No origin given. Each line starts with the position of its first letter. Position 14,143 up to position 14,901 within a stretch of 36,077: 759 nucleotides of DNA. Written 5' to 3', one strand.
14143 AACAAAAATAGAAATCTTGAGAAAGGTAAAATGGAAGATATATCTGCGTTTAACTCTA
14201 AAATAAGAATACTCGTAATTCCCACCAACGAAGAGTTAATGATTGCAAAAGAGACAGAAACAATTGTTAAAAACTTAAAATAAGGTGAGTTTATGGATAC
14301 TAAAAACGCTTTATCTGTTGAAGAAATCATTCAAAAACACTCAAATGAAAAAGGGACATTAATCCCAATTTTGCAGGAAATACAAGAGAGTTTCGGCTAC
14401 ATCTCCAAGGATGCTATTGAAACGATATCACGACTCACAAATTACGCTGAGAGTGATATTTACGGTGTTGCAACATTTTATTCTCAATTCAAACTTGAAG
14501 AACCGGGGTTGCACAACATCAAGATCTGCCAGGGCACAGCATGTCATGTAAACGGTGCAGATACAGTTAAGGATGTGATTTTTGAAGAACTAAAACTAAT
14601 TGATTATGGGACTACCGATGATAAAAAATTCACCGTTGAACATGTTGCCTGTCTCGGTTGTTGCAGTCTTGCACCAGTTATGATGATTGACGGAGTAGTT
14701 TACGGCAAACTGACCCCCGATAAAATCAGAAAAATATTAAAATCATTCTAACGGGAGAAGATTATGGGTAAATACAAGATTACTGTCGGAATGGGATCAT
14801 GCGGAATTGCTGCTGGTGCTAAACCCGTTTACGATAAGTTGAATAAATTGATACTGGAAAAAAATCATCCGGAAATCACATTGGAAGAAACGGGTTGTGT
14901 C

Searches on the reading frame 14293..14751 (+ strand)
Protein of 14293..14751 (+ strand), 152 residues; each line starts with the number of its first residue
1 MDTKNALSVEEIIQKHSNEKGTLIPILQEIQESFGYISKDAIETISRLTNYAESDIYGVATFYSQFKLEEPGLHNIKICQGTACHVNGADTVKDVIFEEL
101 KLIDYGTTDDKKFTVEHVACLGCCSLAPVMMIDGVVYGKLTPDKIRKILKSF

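Call 3: search_protein_families(library=pfam, proteins=[window:14293-14751:+], max_evalue=0.01)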
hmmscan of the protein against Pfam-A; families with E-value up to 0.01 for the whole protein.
window:14293-14751:+ (152 aa): 1 family
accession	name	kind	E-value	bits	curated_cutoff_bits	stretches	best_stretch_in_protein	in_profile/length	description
PF01257.25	2Fe-2S_thioredx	-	3.7e-49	166.7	24.8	1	9-151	1-143/145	Thioredoxin-like [2Fe-2S] ferredoxin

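Call 4: search_protein_families(library=ncbifam, proteins=[window:14293-14751:+], max_evalue=0.01)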
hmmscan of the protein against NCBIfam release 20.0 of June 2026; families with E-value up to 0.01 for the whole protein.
window:14293-14751:+ (152 aa): 10 families
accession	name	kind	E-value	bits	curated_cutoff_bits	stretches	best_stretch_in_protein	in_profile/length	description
NF005722.0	PRK07539.1-2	equivalog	1.6e-41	142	141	1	7-151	11-155/157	NADH-quinone oxidoreductase subunit NuoE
NF004638.0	PRK05988.1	equivalog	1.4e-40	138.7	198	1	4-151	9-156/159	formate dehydrogenase subunit gamma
NF005747.0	PRK07571.1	equivalog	8.8e-38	129.7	224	1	8-151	24-167/173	bidirectional hydrogenase complex protein HoxE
TIGR01958.1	nuoE_fam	subfamily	2.2e-35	121.9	142.4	1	9-152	2-147/148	NADH-quinone oxidoreductase subunit NuoE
NF005725.0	PRK07539.1-5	equivalog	3.5e-31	108.2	220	1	2-151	18-170/174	NADH-quinone oxidoreductase subunit NuoE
NF005721.0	PRK07539.1-1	equivalog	1.2e-28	100.2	308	1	6-150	31-175/292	NADH-quinone oxidoreductase subunit NuoE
NF005724.0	PRK07539.1-4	equivalog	1.5e-26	93.7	280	1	4-152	21-172/240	NADH-quinone oxidoreductase subunit NuoE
NF009040.0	PRK12373.1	equivalog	7.1e-26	91.8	514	1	4-151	18-168/400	NADH-quinone oxidoreductase subunit E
NF005723.0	PRK07539.1-3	equivalog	1.3e-17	64.1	226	1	20-150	23-154/158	NADH-quinone oxidoreductase subunit NuoE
NF041612.1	fdxn_Clost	equivalog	4.5e-05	24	150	1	82-151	22-89/102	2Fe-2S ferredoxin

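Call 19: search_solved_structures(query=window:14293-14751:+, max_evalue=1e-10, show_alignments=1)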
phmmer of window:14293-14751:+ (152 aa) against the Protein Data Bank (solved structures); distinct sequences matched with E-value up to 1e-10: 52.
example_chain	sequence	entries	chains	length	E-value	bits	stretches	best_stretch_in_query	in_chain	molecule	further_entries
9n5u_C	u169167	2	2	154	3.5e-46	160.2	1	13-151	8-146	NfnC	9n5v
9bov_C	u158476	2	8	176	1.5e-44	154.9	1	9-150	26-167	NADH dehydrogenase (Ubiquinone), 24 kDa subunit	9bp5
7t2r_C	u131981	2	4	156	1e-42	148.9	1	8-151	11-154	NiFe hydrogenase subunit C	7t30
8a6t_C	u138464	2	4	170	1.6e-40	141.8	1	8-152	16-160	Electron bifurcating hydrogenase subunit HydC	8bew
8oh5_A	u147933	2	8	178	2.1e-40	141.4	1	9-150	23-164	NAD-dependent formate dehydrogenase gamma subunit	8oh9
7p5h_C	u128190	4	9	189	1.1e-37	132.6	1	8-151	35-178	Fe-hydrogenase, subunit gamma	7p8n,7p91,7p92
9mqx_C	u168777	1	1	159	3.8e-32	114.6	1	8-150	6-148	NADH:ubiquinone oxidoreductase 24 kD subunit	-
7q4v_C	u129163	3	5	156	9.7e-31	110.1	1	5-151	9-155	Iron hydrogenase HydC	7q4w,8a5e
9q8i_E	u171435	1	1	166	3e-22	82.5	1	9-150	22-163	NADH-quinone oxidoreductase subunit E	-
6vw7_A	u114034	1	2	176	3.8e-22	82.2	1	6-144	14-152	NAD-dependent formate dehydrogenase gamma subunit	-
9ihp_E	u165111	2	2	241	4.3e-22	82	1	6-152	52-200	NUHM (24 kDa) subunit of mitochondrial NADH:ubiquinone oxidoreductase (Complex I)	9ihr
7p61_E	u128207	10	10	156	6.5e-22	81.4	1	9-150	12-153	NADH dehydrogenase I subunit E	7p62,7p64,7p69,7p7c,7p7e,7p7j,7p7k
6vw8_A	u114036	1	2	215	7e-22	81.3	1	6-144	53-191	NAD-dependent formate dehydrogenase gamma subunit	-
7awt_E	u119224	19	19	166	8e-22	81.1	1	9-150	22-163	NADH-quinone oxidoreductase subunit E | NADH dehydrogenase I subunit E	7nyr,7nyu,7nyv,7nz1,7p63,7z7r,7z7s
8b9z_E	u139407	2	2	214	3e-21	79.3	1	9-150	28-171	NADH dehydrogenase (Ubiquinone) 24 kDa subunit, isoform A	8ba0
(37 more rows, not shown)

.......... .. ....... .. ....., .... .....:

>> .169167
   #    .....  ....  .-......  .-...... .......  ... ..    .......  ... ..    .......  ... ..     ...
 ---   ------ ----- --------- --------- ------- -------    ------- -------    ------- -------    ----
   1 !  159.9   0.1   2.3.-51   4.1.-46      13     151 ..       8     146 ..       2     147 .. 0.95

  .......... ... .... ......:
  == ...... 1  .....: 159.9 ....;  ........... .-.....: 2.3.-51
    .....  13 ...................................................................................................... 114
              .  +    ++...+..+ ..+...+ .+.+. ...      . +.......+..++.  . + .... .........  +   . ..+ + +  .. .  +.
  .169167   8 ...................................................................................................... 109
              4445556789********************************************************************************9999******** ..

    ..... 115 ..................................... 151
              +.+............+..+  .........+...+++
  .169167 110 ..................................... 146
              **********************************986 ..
